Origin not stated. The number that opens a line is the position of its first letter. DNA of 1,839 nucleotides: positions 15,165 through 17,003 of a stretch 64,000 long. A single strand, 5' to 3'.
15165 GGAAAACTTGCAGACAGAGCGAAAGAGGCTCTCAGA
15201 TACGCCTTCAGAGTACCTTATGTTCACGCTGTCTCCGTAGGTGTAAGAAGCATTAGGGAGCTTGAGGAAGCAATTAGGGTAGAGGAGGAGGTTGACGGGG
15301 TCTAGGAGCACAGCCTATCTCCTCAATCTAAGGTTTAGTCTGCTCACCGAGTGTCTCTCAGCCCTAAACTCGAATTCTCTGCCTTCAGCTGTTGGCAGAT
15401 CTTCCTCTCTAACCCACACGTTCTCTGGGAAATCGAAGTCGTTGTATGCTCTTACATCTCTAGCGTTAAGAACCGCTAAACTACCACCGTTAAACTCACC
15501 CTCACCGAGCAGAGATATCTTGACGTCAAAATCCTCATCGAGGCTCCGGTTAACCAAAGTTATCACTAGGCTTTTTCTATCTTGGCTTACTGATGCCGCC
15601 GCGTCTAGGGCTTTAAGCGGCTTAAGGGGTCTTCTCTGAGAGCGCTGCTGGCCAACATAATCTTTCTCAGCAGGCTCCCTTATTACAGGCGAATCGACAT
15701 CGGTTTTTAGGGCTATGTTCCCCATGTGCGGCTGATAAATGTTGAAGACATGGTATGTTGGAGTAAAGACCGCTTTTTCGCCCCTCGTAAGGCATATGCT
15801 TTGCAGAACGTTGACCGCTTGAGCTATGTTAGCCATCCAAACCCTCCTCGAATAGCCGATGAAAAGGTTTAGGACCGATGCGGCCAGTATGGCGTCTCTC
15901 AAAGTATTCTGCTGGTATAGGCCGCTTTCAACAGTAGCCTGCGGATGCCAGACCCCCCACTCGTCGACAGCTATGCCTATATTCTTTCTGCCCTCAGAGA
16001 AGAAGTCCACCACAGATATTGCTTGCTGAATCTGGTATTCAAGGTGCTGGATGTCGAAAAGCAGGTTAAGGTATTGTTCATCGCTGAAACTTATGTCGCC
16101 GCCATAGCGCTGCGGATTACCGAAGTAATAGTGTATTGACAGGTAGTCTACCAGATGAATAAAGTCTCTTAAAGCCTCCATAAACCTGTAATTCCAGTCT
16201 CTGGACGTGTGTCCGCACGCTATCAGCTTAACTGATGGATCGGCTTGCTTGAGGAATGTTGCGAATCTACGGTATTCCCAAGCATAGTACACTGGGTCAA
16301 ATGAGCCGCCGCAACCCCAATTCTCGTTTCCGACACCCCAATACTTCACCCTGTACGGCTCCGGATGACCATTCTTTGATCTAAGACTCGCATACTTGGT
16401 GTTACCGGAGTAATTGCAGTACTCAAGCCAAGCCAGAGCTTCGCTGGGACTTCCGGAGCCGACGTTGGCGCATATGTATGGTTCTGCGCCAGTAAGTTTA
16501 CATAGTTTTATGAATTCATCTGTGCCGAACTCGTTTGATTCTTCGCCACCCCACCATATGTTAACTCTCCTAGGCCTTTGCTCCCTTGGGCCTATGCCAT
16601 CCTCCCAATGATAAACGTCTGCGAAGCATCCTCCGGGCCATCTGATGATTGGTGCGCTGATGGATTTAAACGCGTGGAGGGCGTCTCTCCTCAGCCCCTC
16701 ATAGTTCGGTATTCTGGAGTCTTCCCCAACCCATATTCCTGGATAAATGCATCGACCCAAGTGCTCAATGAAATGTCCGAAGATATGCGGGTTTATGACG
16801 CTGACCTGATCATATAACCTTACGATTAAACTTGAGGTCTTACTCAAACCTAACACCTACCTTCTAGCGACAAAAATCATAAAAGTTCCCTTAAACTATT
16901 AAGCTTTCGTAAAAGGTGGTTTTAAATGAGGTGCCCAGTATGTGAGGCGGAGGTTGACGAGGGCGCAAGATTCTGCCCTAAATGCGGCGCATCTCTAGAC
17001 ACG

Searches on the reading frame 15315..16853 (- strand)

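Call 37: search_protein_families(library=pfam, proteins=[window:15315-16853:-], max_evalue=0.00001)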
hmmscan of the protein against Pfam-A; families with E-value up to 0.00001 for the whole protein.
window:15315-16853:- (512 aa): 2 families
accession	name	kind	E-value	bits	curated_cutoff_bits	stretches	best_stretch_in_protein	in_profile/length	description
PF06964.18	Alpha-L-AF_C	-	1.6e-38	132.9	27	1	297-502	1-165/165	Alpha-L-arabinofuranosidase C-terminal domain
PF22848.2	ASD1_dom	-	1.4e-11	44.9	22.2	0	68-132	9-78/239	Alpha-L-arabinofuranosidase 1 domain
